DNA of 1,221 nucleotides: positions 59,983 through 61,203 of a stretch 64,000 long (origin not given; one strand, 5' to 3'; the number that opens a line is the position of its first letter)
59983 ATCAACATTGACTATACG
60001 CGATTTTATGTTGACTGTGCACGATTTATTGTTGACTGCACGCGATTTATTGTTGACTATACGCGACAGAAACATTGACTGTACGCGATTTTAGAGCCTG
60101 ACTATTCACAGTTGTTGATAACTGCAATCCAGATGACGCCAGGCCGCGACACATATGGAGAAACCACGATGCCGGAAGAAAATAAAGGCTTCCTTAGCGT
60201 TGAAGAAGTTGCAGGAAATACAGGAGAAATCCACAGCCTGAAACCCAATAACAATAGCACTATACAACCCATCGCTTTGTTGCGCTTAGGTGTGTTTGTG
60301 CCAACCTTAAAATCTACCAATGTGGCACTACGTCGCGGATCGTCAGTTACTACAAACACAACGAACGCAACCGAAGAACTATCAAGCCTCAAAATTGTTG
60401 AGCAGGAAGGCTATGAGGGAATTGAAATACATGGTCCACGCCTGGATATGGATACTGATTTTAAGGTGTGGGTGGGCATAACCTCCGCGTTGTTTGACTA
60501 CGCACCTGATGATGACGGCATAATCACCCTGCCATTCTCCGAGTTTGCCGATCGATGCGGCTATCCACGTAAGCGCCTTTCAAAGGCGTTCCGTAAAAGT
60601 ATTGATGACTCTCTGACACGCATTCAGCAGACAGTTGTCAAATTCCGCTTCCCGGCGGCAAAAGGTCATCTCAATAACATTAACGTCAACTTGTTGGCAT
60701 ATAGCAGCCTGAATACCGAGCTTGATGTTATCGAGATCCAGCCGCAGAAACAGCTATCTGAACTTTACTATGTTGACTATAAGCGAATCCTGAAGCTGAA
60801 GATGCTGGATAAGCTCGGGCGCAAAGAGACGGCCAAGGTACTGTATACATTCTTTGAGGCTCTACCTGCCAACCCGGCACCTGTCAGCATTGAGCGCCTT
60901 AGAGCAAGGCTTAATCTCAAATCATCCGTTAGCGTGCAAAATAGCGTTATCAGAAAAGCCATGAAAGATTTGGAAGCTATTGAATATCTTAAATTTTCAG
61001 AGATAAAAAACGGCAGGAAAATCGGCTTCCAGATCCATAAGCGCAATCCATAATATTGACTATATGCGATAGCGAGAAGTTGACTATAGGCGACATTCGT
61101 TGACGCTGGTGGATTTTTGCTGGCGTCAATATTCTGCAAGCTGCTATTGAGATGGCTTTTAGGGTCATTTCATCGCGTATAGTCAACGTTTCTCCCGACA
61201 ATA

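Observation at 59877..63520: Mosaic maintenance region: diverged RepA and iterons joined to P1-type parAB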

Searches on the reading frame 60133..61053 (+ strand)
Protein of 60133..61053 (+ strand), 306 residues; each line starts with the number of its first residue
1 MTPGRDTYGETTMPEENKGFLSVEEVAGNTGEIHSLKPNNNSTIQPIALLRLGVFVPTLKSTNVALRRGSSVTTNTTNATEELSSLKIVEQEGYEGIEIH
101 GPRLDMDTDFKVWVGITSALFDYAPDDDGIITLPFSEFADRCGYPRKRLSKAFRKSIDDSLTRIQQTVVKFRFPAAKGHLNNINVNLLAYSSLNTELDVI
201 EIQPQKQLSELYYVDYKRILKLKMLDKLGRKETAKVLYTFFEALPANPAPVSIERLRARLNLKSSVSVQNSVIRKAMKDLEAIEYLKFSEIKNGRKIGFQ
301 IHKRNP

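Call 6: search_protein_families(library=pfam, proteins=[window:60133-61053:+], max_evalue=0.01)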
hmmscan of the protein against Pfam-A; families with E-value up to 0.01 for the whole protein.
window:60133-61053:+ (306 aa): 2 families
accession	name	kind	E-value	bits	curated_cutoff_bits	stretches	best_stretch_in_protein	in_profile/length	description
PF21205.3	Rep3_C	-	5e-06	27.1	21.1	1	252-297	1-52/59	Initiator Rep protein, WH2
PF01051.27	Rep3_N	-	0.00027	21.8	22.4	1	125-240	34-139/141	Initiator Replication protein, WH1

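Call 22: search_dna_similar(query=window:60169-61053:+, collection=plasmids, mode=protein, max_rows=60, rows=spread)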
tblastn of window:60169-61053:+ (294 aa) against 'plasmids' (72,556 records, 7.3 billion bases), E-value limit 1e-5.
The search stops at 5000 records and this limit was reached: more records match than are counted here, and every count below describes the 5000 best-scoring records only.
Records with a match: at least 5000; places in all: 6101; records where one place covers at least 80% of the query: 5000.
Best place of each record, by identity: >=99% 394; 95-99% 1; 90-95% 1; 80-90% 2; <60% 4602.
By first word of the organism name: Escherichia 2656; Klebsiella 1770; Enterobacter 194; Salmonella 118; Pantoea 105; Shigella 33; Raoultella 31; Cronobacter 31; Citrobacter 18; Moellerella 8; and 14 more.
By predicted mobility (MOB-suite, as given by PLSDB): conjugative 2582; non-mobilizable 1830; mobilizable 588.
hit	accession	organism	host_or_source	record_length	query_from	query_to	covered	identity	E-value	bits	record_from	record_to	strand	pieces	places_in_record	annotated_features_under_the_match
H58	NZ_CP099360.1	Escherichia fergusonii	culture,Pooled sediment sample ...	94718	1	294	100%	100.0%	0e+0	603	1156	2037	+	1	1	RepB family plasmid replication initiator protein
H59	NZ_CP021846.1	Escherichia coli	Homo sapiens,urine; urinary tract ...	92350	1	294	100%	99.7%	0e+0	601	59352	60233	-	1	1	RepB family plasmid replication initiator protein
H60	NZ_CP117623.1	Escherichia albertii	Grus grus,whole organism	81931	1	294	100%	99.7%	0e+0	601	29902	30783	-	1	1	RepB family plasmid replication initiator protein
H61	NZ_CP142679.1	Escherichia coli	goose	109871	1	294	100%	99.7%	0e+0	601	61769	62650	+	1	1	RepB family plasmid replication initiator protein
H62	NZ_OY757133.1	Escherichia coli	hen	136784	1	294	100%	99.7%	0e+0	601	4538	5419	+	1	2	RepB family plasmid replication initiator protein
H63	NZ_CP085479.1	Klebsiella pneumoniae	Homo sapiens,blood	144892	5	294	99%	49.0%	3e-75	256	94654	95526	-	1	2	RepB family plasmid replication initiator protein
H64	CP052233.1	Klebsiella pneumoniae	Homo sapiens,blood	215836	5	294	99%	49.0%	3e-75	256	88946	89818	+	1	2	RepB family plasmid replication initiator protein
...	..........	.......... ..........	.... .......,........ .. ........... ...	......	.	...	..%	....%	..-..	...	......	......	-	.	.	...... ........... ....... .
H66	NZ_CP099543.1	Pantoea ananatis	Oryza sativa,cell culture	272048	4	294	99%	46.2%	6e-76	258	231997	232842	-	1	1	RepB family plasmid replication initiator protein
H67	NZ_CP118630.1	Pantoea dispersa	Pure isolate,soil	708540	4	294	99%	45.9%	2e-75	257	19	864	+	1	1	RepB family plasmid replication initiator protein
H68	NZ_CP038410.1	Escherichia coli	Homo sapiens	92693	13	294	96%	47.2%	8e-73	249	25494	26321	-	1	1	RepB family plasmid replication initiator protein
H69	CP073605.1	Escherichia coli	Homo sapiens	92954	13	294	96%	47.2%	8e-73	249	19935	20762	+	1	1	replication initiation protein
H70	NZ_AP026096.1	Escherichia coli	Homo sapiens,Cultured ...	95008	13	294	96%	47.2%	8e-73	249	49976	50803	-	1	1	RepB family plasmid replication initiator protein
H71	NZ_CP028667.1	Escherichia coli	cattle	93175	13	294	96%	47.2%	9e-73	249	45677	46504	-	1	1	RepB family plasmid replication initiator protein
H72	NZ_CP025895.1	Escherichia coli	Homo sapiens,stool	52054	13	294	96%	46.8%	5e-73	250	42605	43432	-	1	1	RepB family plasmid replication initiator protein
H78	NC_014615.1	Escherichia coli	-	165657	13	294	96%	46.8%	9e-73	249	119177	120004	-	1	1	RepB family plasmid replication initiator protein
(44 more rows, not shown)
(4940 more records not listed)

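Call 24: find_homologous_proteins(query=window:60169-61053:+, max_evalue=1e-20)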
Query window:60169-61053:+ (294 aa): 381 proteins with E <= 1e-20 among 1944 candidates; the best 120 are listed.
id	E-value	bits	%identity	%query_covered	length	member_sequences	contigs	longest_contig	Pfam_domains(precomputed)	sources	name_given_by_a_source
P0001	6.2e-188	641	100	100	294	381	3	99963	PF21205.4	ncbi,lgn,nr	ncbi:RepB family plasmid replication initiator protein [Escherichia coli]|nr:RepB family plasmid rep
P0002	6.9e-169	579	94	100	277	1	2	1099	PF21205.4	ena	-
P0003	1.4e-161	555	85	100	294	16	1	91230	PF21205.4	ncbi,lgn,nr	ncbi:TPA: RepB family plasmid replication initiator protein [Escherichia coli]|nr:RepB family plasmi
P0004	1.1e-159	549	100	86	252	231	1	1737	-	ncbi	ncbi:RepB family plasmid replication initiator protein, partial [Escherichia coli]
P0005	1.2e-158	545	90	100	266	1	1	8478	PF21205.4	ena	-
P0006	6.6e-128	444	100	69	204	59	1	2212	-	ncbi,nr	ncbi:RepB family plasmid replication initiator protein, partial [Salmonella enterica subsp. enterica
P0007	1.9e-122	426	100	67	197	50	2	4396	PF21205.4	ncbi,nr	ncbi:TPA: RepB family plasmid replication initiator protein, partial [Escherichia coli]|nr:RepB fami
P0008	5.3e-87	310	53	98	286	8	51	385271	PF01051.28,PF21205.4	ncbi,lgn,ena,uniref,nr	ncbi:TPA: replication initiation protein [Proteus mirabilis]|uniref:Replication initiation protein n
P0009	3.6e-76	275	49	99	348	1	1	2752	PF01051.28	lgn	-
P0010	6.0e-76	274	48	99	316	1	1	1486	PF01051.28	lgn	-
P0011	9.7e-76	273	48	99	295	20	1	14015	PF01051.28,PF21205.4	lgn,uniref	uniref:Replication protein A n=1 Tax=feces metagenome TaxID=1861841 RepID=A0A7M2QN00_9ZZZZ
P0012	9.7e-76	273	46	99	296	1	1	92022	PF01051.28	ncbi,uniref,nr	ncbi:RepB family plasmid replication initiator protein [Rosenbergiella collisarenosi]|uniref:RepB fa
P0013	1.0e-75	273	49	99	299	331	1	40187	PF01051.28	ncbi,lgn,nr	ncbi:TPA: RepB family plasmid replication initiator protein [Klebsiella pneumoniae subsp. pneumoniae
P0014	2.6e-75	272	47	99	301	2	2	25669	PF01051.28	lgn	-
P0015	3.0e-74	268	48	99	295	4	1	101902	PF01051.28,PF21205.4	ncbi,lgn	ncbi:RepB family plasmid replication initiator protein [Salmonella enterica]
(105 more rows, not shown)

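Call 26: find_encoding_contigs(protein=P0003, flank=5000, max_places=3)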
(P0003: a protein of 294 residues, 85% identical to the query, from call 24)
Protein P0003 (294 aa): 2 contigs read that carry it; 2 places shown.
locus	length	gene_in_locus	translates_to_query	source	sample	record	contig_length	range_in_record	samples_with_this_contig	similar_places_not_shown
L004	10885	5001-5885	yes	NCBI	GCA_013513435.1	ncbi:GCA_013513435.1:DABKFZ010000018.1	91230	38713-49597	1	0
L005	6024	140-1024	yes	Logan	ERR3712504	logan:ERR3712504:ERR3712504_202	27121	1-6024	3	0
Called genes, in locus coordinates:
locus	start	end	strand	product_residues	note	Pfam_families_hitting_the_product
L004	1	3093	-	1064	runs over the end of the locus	-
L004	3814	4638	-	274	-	-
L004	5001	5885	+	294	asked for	PF21205:Rep3_C (faint)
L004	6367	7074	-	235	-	-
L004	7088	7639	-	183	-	-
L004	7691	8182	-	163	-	-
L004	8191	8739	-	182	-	-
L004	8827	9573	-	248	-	-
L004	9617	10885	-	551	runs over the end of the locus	-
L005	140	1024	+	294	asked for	PF21205:Rep3_C (faint)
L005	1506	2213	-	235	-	-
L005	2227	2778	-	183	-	-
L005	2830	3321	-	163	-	-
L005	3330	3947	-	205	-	-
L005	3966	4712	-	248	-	-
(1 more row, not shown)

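Call 27: find_encoding_contigs(protein=P0005, flank=5000, max_places=3)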
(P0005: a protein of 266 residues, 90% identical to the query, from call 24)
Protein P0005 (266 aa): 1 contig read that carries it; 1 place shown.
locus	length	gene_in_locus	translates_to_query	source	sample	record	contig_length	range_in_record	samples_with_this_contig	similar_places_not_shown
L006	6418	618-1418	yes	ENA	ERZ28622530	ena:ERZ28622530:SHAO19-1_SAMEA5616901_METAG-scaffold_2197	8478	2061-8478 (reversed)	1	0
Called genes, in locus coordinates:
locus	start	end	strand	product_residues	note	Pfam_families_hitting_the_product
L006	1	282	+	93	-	?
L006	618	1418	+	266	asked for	PF21205:Rep3_C (weak)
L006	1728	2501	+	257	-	-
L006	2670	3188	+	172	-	PF18607:HTH_54, PF13614:AAA_31, PF01656:CbiA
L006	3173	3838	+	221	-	PF13614:AAA_31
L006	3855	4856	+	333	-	PF08775:ParB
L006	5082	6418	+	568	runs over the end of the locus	-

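Call 28: find_encoding_contigs(protein=P0008, flank=5000, max_places=4)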
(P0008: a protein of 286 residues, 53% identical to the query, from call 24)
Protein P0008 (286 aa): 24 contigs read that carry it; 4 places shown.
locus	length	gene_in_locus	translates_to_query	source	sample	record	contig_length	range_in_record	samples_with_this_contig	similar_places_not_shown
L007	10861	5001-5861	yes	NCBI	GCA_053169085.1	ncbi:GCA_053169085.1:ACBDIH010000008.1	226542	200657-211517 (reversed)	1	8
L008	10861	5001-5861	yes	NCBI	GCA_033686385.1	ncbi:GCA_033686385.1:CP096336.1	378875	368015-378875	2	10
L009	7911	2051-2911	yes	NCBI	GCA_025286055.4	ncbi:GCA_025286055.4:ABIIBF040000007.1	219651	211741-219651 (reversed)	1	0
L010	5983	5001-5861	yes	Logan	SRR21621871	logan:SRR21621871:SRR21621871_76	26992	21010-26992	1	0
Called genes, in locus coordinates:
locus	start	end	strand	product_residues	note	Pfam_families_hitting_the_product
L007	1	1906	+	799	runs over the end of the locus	PF01507:PAPS_reduct (faint)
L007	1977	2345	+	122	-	-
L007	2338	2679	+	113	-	-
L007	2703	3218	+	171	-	-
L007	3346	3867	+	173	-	-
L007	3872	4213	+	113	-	-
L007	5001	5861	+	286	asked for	PF01051:Rep3_N (faint), PF21205:Rep3_C (weak)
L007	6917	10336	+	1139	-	-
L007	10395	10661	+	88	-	-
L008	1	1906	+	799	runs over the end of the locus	PF01507:PAPS_reduct (faint)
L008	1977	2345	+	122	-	-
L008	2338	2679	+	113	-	-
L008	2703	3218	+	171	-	-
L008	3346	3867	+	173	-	-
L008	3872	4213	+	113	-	-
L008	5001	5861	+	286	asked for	PF01051:Rep3_N (faint), PF21205:Rep3_C (weak)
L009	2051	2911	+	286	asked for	PF01051:Rep3_N (faint), PF21205:Rep3_C (weak)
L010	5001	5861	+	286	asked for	PF01051:Rep3_N (faint), PF21205:Rep3_C (weak)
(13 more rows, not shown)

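Call 35: search_dna_similar(query=L004:5001-5885:+, collection=phages, mode=protein, max_rows=40)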
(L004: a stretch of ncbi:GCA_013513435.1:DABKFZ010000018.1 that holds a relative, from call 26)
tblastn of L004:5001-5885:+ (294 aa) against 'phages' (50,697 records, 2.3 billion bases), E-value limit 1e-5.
Records with a match: 35; places in all: 35; records where one place covers at least 80% of the query: 35.
Best place of each record, by identity: 80-90% 12; <60% 23.
By first word of the organism name: Escherichia 19; Klebsiella 6; Salmonella 5; Enterobacteria 3; Punavirus 1; Cronobacter 1.
By host as written in the record: Escherichia coli 9; - 7; Escherichia sp. STEC O157 2; Salmonella enterica subsp. enterica serovar Indiana J46 2; Salmonella enterica subsp. enterica serovar Typhimurium strain LT2 2; Escherichia coli MC1061 1; Escherichia coli str. K-12 substr. MG1655 1; Escherichia coli strain SCU-107 1; and 10 more.
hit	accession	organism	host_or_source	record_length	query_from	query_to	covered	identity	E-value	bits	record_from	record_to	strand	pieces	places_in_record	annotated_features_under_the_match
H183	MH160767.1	Escherichia phage vB_EcoM-Ro157c2YLVW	Escherichia sp. STEC O157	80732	1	294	100%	85.4%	5e-163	507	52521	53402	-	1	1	hypothetical protein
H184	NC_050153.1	Escherichia phage vB_EcoM-Ro157c2YLVW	Escherichia sp. STEC O157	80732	1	294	100%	85.4%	5e-163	507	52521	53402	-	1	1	replication helicase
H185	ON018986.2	Escherichia phage JL22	Escherichia coli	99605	1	294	100%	85.0%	4e-162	504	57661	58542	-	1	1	replication protein A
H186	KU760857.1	Salmonella phage SJ46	Salmonella enterica subsp. enterica ...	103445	1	294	100%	85.0%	4e-162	504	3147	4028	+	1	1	repA: initiator replication family protein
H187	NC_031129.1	Salmonella phage SJ46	Salmonella enterica subsp. enterica ...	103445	1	294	100%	85.0%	4e-162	504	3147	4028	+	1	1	repA: replication helicase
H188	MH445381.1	Escherichia phage P1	Escherichia coli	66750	1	294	100%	85.0%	4e-162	504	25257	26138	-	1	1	RepFIB replication protein A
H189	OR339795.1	Escherichia phage phi456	Escherichia coli MC1061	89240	1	294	100%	85.0%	4e-162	504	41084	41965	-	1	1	RepA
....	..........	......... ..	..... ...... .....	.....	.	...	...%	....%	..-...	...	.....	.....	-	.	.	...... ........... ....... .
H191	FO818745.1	Escherichia phage RCS47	Escherichia coli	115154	1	294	100%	85.0%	4e-162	504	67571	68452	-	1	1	repA: replication protein RepA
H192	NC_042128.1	Escherichia phage RCS47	Escherichia coli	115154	1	294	100%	85.0%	4e-162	504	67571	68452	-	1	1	repA: replication helicase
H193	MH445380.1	Escherichia phage P1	Escherichia coli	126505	1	294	100%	85.0%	4e-162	504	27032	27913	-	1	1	RepFIB replication protein A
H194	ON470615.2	Escherichia phage vB_EcoM-673R5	Escherichia coli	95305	4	294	99%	85.6%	2e-161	502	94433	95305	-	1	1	RepFIB replication protein A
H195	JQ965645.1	Salmonella phage SSU5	Salmonella enterica subsp. enterica ...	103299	13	294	96%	45.7%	1e-71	244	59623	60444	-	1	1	putative replication protein RepA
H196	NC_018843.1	Salmonella phage SSU5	Salmonella enterica subsp. enterica ...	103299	13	294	96%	45.7%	1e-71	244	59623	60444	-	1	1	replication helicase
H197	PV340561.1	Escherichia phage PhiR41_1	Escherichia coli str. K-12 substr. ...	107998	18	294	94%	45.4%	1e-70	242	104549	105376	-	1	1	DNA replication protein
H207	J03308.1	Enterobacteria phage P7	-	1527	24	294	92%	41.3%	4e-62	209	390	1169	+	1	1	RepA protein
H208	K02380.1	Escherichia phage P1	Escherichia coli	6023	24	294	92%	41.3%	5e-59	208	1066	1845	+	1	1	repA: RepA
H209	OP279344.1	Escherichia phage P1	Escherichia coli strain MG1655 Z1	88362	24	294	92%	41.3%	5e-59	208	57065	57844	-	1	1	repA: RepA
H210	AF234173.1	Escherichia phage P1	-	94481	24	294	92%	41.3%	5e-59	208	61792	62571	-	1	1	100 pct identical (0 gaps) to region of repA and par genes of P1 ... | 99 pct identical (10 gaps) to fragment of P1 sequence deposited as ... | 99 pct identical (4 gaps) to repA region of P1 in P1 based vector ... | repA: RepA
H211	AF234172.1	Escherichia phage P1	-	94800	24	294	92%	41.3%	5e-59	208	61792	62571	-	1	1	100 pct identical (0 gaps) to region of repA and par genes of P1 ... | 99 pct identical (10 gaps) to fragment of P1 sequence deposited as ... | 99 pct identical (4 gaps) to repA region of P1 in P1 based vector ... | repA: RepA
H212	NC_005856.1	Escherichia phage P1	Escherichia coli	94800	24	294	92%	41.3%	5e-59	208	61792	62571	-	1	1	100 pct identical (0 gaps) to region of repA and par genes of P1 ... | 99 pct identical (10 gaps) to fragment of P1 sequence deposited as ... | 99 pct identical (4 gaps) to repA region of P1 in P1 based vector ... | repA: replication helicase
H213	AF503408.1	Enterobacteria phage P7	-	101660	24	294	92%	41.3%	6e-59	208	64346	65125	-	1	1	repA: RepA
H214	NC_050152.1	Enterobacteria phage P7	-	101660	24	294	92%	41.3%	6e-59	208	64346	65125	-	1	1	repA: replication helicase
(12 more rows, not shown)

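Call 36: search_protein_families(library=phrogs, proteins=[window:60169-61053:+], max_evalue=0.01)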
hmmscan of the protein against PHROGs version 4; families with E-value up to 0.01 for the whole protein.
window:60169-61053:+ (294 aa): 1 family
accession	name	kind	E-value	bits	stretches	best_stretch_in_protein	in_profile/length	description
phrog_775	-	DNA, RNA and nucleotide metabolism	2.4e-134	448.2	1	2-294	2-287/294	replication helicase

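Call 38: search_protein_families(library=ncbifam, proteins=[window:60169-61053:+], max_evalue=0.01)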
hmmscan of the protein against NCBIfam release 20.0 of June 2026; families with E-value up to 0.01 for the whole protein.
window:60169-61053:+ (294 aa): 0 families

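Call 58: get_annotated_region(hit=H214, flank=4500)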
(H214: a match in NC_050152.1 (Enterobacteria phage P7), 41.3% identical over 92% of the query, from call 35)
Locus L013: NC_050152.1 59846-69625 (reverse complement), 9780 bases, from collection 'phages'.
description: Enterobacteria phage P7, complete genome.
organism: Enterobacteria phage P7 (NCBI taxid 10682)
taxonomy: Viruses; Duplodnaviria; Heunggongvirae; Uroviricota; Caudoviricetes; Punavirus; Punavirus P1
host: -; source: -; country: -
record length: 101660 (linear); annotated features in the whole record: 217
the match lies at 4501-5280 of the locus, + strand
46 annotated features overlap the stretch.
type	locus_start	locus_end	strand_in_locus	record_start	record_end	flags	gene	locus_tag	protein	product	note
CDS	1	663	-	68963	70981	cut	dam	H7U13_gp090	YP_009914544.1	DNA methyltransferase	hypothetical bifunctional DNA methyltransferase; methylates DNA at N6 adenine and perhaps C5 cytosine residues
CDS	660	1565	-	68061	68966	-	hrdC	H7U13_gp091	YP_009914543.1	exonuclease recombination-associated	hypothetical recombination associated protein of RdgC family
CDS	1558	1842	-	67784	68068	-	upf64.0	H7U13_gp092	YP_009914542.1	nucleoside triphosphate pyrophosphohydrolase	unknown protein function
protein_bind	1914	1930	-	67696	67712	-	-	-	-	phage repressor C1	Op(dam); predicted to control expression of upf64.0, hrdC and dam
CDS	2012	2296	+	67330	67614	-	upf63.8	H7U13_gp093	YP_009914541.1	PAAR motif of membran proteins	unknown protein function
CDS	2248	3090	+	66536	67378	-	upf63.6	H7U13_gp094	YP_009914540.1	Upf63.6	unknown protein function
CDS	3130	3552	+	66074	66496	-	upf62.7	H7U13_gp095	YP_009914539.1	ppfA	-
CDS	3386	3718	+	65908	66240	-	upf62.4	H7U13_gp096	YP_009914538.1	Rz-like spanin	-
CDS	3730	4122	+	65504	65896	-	upf62.1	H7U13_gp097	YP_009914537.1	Upf62.1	-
misc_feature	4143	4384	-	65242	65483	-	-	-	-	-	incC incompatibility determinant region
rep_origin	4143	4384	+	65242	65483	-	-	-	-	-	origin of plasmid replication oriR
protein_bind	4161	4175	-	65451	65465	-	-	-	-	DnaA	-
regulatory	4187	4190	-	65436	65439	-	-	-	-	other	Dam methylation site 5 in the region of incC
regulatory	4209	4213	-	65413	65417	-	-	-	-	other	Dam methylation site 4 in the region of incC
regulatory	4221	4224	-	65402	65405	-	-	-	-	other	Dam methylation site 3 in the region of incC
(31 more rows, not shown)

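Call 62: get_annotated_region(hit=H78, flank=900)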
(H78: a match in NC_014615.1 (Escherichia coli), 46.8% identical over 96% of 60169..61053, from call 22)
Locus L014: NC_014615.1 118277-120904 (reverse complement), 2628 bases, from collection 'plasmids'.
description: Escherichia coli plasmid pETN48, complete sequence
organism: Escherichia coli (NCBI taxid 562)
taxonomy: Bacteria; Pseudomonadota; Gammaproteobacteria; Enterobacterales; Enterobacteriaceae; Escherichia; Escherichia coli
host: -; source: -; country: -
typing (MOB-suite, as given by PLSDB): conjugative; replicon IncFIA,IncFIB,IncQ1; relaxase MOBF; mating-pair formation MPF_F
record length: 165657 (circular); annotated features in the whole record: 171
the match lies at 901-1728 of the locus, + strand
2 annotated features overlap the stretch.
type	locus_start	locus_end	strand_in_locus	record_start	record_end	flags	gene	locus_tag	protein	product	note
CDS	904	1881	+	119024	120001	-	-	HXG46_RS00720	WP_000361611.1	RepB family plasmid replication initiator protein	GO:0006270 - DNA replication initiation [Evidence IEA]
CDS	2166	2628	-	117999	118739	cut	-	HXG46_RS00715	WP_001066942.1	tyrosine-type recombinase/integrase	GO:0015074 - DNA integration [Evidence IEA]; GO:0006310 - DNA recombination [Evidence IEA]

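Call 63: get_annotated_region(hit=H196, flank=900)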
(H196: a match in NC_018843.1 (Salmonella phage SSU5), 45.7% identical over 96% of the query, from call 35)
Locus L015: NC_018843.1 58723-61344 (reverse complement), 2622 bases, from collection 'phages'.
description: Salmonella phage SSU5, complete genome.
organism: Salmonella phage SSU5 (NCBI taxid 1177632)
taxonomy: Viruses; Duplodnaviria; Heunggongvirae; Uroviricota; Caudoviricetes
host: Salmonella enterica subsp. enterica serovar Typhimurium strain LT2; source: -; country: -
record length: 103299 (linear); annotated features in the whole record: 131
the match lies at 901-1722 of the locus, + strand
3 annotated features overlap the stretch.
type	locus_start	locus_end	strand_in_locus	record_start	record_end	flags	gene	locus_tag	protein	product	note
CDS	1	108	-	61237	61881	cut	-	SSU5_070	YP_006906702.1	hypothetical protein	-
CDS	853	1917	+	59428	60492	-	-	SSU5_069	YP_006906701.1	replication helicase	-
CDS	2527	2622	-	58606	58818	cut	-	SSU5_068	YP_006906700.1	putative Cre-associated protein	-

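Call 81: search_solved_structures(query=window:60169-61053:+, max_evalue=1)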
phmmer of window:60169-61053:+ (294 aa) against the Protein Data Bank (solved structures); distinct sequences matched with E-value up to 1: 7.
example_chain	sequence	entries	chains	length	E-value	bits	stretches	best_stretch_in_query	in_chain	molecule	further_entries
8b6u_A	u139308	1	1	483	0.39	13.7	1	78-160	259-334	Mpf2Ba1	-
8b6v_A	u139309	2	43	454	0.7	12.9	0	78-154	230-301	Mpf2Ba1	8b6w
4xng_A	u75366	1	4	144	0.77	12.7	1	173-242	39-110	Uncharacterized protein MG218.1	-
2qff_A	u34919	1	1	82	0.9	12.5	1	165-212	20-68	Hypothetical protein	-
6iqe_A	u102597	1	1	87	0.9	12.5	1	193-257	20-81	Prohibitin-2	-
6rur_N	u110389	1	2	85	0.94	12.4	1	165-212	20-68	Inhibitor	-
4aj5_K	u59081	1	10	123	0.97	12.4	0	181-269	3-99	SPINDLE AND KINETOCHORE-ASSOCIATED PROTEIN 2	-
